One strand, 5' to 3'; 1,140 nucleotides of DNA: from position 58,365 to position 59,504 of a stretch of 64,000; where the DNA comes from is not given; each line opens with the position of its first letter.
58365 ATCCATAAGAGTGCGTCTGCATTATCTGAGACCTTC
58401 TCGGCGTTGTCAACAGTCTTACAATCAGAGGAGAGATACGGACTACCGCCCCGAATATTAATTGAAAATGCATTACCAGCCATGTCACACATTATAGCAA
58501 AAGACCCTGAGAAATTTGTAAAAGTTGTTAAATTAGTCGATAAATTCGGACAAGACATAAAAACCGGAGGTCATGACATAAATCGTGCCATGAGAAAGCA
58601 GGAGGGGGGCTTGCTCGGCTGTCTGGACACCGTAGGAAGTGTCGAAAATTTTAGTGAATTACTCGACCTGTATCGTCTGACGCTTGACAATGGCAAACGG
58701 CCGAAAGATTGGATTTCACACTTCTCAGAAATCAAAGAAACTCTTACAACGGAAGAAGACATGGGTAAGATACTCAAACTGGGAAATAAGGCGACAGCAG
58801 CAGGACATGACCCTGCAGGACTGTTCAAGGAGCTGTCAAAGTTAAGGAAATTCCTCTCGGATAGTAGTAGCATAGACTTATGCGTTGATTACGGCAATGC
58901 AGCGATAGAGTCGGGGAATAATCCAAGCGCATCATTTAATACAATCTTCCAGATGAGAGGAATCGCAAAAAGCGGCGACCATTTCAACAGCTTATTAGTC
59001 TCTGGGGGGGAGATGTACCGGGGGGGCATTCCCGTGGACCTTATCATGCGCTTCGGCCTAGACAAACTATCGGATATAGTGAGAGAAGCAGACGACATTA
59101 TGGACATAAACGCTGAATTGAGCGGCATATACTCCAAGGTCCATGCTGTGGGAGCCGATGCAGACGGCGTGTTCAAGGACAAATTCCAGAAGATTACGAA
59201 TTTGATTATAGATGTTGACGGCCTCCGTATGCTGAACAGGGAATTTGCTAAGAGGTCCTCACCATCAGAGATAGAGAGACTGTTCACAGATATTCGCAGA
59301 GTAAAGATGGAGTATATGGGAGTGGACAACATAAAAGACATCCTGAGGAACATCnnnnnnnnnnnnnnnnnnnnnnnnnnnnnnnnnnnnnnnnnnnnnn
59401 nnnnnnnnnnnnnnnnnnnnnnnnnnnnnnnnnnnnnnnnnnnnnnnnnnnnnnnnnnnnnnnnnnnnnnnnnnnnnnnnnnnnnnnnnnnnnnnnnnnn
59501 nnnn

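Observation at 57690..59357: Unrecognised ~45-110-aa helical repeat (G-x-[DN]-P-x-x-h-F) forming the C-terminal 550 aa of the giant protein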

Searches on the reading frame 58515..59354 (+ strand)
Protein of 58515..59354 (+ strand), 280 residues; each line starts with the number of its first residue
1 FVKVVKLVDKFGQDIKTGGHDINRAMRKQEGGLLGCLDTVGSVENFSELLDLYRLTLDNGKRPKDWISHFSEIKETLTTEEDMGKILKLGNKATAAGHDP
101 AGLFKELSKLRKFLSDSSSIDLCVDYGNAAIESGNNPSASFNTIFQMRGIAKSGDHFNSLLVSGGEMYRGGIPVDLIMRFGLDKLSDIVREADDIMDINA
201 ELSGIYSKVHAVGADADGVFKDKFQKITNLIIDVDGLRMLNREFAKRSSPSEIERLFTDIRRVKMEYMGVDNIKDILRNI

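Call 48: predict_structure(alignment_id=A4)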
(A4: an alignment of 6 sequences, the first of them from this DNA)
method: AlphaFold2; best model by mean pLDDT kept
length: 280 residues; sequences in the alignment: 6
mean_pLDDT: 56.0   pTM: 0.43
mean pLDDT of the five models: 56.0, 53.9, 53.9, 53.3, 51.9
residues with pLDDT >= 90: 0; 70-90: 39; 50-70: 141; < 50: 100
segments of 3 or more residues with pLDDT < 50: 12-21, 25-41, 149-153, 167-231
pLDDT, mean of each block of 10 residues (from residue 1): 56 44 45 42 60 66 58 61 74 69 64 62 71 66 56 55 53 44 38 37 38 39 44 55 66 71 65 69
secondary structure, 60 per line:
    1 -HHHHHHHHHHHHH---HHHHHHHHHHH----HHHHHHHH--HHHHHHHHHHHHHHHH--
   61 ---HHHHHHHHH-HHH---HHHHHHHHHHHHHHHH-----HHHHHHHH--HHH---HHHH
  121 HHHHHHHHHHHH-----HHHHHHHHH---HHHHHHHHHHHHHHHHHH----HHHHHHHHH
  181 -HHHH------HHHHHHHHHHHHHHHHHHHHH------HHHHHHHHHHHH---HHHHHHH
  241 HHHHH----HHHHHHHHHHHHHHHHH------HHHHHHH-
elements in order: H2-14 H18-28 H33-40 H43-58 H64-72 H80-95 H101-108 H117-132 H138-146 H150-167 H172-180 H182-185 H192-212 H219-230 H234-245 H250-266 H273-279
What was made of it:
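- Tried and rejected: The 6-row pseudo-MSA did not improve AF2 (call 48).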

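Call 67: fold_search(model_id=the predicted structure, library=pdb)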
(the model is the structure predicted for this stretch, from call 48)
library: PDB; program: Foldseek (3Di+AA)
matches with E <= 10: 532; with E <= 0.001: 0
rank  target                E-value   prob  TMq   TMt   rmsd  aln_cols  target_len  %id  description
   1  6u1s_A                1.4e-01  0.21  0.17  0.16  21.5       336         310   12  Cryo-EM structure of a de novo designed 16-helix transmembrane nanopore, TMHC8_R. (released 2020-08-19)
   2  8g9j                  1.6e-01  0.51  0.21  0.26  12.8       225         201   13  Geometrically programmable nanomaterial construction using regularized protein building blocks (released 2024-03-13)
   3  9eve_A                2.6e-01  0.44  0.18  0.26  11.3       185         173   11  Crystal structure of the ARM domain of human ZNFX1 (released 2025-04-09)
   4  8chy                  3.0e-01  0.25  0.18  0.18  12.9       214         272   12  Crystal structure of an 8-repeat consensus TPR superhelix with Zinc. (released 2024-02-21)
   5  8fiq_A                3.1e-01  0.30  0.19  0.26  13.0       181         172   14  Multi-state design of two-state switchable hinge proteins (released 2023-08-16)
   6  8gel_A                3.4e-01  0.14  0.17  0.11  22.0       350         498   14  Cryo-EM structure of synthetic tetrameric building block sC4 (released 2024-03-13)
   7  4n39_A                3.7e-01  0.60  0.23  0.12  11.2       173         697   12  Crystal structure of human O-GlcNAc transferase bound to a peptide from HCF-1 pro-repeat 2 (11-26) (released 2014-01-01)
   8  2q7f_A                3.9e-01  0.41  0.19  0.25  11.2       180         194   13  Crystal structure of YrrB: a TPR protein with an unusual peptide-binding site (released 2007-08-07)
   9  8fbk                  4.2e-01  0.63  0.29  0.35  16.7       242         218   12  Improving the secretion of designed protein assemblies through negative design of cryptic transmembrane domains (released 2023-03-22)
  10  3pe3_A                4.8e-01  0.54  0.26  0.13  11.4       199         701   12  Structure of human O-GlcNAc transferase and its complex with a peptide substrate (released 2011-01-19)
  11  8fbo_A                4.8e-01  0.23  0.21  0.22  15.5       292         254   12  Improving the secretion of designed protein assemblies through negative design of cryptic transmembrane domains (released 2023-03-22)
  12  6rd4_3                5.3e-01  0.47  0.25  0.28  12.9       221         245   12  CryoEM structure of Polytomella F-ATP synthase, Full dimer, composite map (released 2019-07-03)
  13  6vfk_B                5.3e-01  0.12  0.16  0.16  16.0       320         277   11  De novo designed tetrahedral nanoparticle T33_dn10 displaying 4 copies of BG505-SOSIP trimer on the surface (released 2020-07-22)
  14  8fin_A                5.5e-01  0.80  0.31  0.44   8.2       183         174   10  Multi-state design of two-state switchable hinge proteins (released 2023-08-16)
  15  8cwy_A                5.5e-01  0.57  0.35  0.26  12.6       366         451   11  Accurate computational design of genetically encoded 3D protein crystals (released 2023-11-01)
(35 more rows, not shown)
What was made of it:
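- TPR proteins (OGT, YrrB, LGN, MamA, a consensus TPR superhelix) populate the Foldseek list (call 67).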

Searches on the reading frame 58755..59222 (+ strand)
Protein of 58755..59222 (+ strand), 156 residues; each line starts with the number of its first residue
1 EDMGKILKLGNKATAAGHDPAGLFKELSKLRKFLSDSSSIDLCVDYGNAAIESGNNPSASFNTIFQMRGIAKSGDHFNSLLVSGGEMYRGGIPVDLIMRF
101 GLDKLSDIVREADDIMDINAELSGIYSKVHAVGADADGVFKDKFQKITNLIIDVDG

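Call 36: find_homologous_proteins(query=A3, max_evalue=0.01)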
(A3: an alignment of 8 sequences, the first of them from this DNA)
Query A3 (8 sequences): 3227 candidates shared short words with the query, none scored E <= 0.01.

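Call 51: search_solved_structures(query=A3, max_evalue=10)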
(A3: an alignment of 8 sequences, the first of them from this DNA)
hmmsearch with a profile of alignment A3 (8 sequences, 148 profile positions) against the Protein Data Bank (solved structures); distinct sequences matched with E-value up to 10: 7.
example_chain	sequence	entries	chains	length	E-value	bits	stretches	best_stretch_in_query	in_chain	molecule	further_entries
7obi_A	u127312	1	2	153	1.9e-06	31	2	26-143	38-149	CTPR-rv4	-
5fzr_A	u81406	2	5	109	0.0054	19.8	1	25-75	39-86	DESIGNED TPR PROTEIN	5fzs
5fzq_A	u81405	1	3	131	0.011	18.8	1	25-75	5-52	DESIGNED TPR PROTEIN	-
2vix_A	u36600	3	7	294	0.071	16.1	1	50-134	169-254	PROTEIN MXIC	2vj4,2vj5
9hnh_A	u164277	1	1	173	0.6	13.1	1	15-112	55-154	Chains: A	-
2ef7_A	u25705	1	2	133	0.63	13.1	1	65-121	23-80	Hypothetical protein ST2348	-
8hw5_A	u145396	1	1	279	1.1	12.3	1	3-100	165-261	CP312R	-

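Call 52: search_protein_families(library=pfam, alignment_id=A3, max_evalue=10)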
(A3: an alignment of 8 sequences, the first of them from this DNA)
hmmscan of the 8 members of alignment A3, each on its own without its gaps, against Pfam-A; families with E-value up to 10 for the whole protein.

A. member 1, seq(156 aa): 0 families

B. families by the number of members that match (of 8 scanned): 31 families (the first 25 are shown)
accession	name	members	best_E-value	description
PF12493.13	DUF3709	4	0.00063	Protein of unknown function (DUF3709)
PF08673.15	RsbU_N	2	0.028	Phosphoserine phosphatase RsbU, N-terminal domain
PF21178.2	Itf52_C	2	0.05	Intraflagellar transport protein 52, C-terminal domain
PF04405.19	ScdA_N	2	0.098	Domain of Unknown function (DUF542)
PF18644.7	Phage_int_SAM_6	2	0.13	Phage integrase SAM-like domain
PF04960.20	Glutaminase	1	0.00012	Glutaminase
PF20124.4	DUF6514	1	0.0054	Family of unknown function (DUF6514)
PF16739.11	CARD_2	1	0.0081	Caspase recruitment domain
PF06973.17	DUF1297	1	0.0082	Domain of unknown function (DUF1297)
PF22533.2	WIV_dom_3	1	0.014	Protein P1-like, WIV domain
PF05147.19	LANC_like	1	0.016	Lanthionine synthetase C-like protein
PF03135.19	CagE_TrbE_VirB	1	0.023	CagE, TrbE, VirB family, component of type IV transporter system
PF18119.6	RIG-I_C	1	0.03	RIG-I receptor C-terminal domain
PF03880.21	DbpA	1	0.036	DbpA RNA binding domain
PF22539.1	DUF7004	1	0.048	Family of unknown function (DUF7004)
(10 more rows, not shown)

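Call 53: search_solved_structures(query=A3, max_evalue=0.05, show_alignments=3)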
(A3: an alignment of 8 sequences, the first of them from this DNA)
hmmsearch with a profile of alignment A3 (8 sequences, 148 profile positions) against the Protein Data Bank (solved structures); distinct sequences matched with E-value up to 0.05: 3.
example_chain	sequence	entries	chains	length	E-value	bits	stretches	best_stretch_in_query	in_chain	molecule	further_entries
7obi_A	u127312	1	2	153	1.9e-06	31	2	26-143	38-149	CTPR-rv4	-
5fzr_A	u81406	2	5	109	0.0054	19.8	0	25-75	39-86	DESIGNED TPR PROTEIN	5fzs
5fzq_A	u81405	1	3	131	0.011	18.8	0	25-75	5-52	DESIGNED TPR PROTEIN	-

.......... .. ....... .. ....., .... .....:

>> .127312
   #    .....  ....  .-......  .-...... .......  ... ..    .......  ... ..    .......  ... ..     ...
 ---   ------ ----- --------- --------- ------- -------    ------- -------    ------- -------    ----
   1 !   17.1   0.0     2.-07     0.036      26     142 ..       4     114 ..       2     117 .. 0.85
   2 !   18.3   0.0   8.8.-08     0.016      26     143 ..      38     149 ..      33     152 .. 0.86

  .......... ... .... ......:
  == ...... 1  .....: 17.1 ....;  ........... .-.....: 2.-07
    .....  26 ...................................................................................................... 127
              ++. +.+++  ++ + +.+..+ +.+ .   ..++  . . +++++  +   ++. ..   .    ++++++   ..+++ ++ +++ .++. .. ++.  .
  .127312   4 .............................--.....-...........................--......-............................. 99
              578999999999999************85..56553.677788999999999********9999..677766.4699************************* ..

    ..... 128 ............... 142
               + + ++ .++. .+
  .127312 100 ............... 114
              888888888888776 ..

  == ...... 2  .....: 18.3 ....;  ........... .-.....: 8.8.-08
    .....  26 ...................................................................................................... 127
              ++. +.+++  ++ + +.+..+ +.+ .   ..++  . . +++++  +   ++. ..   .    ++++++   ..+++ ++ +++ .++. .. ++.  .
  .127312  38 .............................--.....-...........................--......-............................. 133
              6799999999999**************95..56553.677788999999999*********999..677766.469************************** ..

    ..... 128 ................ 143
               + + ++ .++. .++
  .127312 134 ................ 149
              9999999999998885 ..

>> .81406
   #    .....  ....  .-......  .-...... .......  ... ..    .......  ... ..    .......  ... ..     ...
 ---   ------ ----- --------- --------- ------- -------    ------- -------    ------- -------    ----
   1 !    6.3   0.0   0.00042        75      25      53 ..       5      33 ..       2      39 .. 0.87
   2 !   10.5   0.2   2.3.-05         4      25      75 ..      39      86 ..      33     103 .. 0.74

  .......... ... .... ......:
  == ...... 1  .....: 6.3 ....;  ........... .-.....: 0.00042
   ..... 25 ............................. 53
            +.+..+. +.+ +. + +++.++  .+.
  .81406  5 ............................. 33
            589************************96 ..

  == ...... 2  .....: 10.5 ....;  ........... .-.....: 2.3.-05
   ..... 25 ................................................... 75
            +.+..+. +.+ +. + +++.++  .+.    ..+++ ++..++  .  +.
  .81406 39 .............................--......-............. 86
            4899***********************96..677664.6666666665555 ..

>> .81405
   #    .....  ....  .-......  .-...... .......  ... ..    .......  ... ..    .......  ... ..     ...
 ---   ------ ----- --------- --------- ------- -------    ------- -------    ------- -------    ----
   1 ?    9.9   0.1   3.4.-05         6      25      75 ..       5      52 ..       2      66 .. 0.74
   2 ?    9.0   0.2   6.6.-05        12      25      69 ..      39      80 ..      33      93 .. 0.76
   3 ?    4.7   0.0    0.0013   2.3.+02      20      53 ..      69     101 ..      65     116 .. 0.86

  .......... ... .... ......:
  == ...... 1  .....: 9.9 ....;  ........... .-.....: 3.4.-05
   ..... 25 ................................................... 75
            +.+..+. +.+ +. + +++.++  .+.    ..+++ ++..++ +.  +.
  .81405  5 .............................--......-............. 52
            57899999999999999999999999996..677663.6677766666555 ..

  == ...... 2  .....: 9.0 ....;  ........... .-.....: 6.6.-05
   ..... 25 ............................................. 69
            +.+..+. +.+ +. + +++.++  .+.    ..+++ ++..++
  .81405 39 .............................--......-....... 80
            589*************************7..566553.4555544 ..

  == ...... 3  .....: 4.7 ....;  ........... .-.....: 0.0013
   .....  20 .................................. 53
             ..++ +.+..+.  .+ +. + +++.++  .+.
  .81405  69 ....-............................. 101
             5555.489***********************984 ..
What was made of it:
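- On TPR (Pfam clan CL0020): The mixed profile A3 hits 7obi_A at E 1.9e-6 (calls 51, 53).
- Closest known: Tetratricopeptide repeat. Same: The mixed profile aligns in register over three repeats (call 53).
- It also hits the designs 5fzr and 5fzq at E 0.005-0.01 (calls 51, 53).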

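Call 75: search_protein_families(library=pfam, proteins=[window:58755-59222:+], max_evalue=1)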
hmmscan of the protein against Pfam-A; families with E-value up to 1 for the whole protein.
seq(156 aa): 0 families
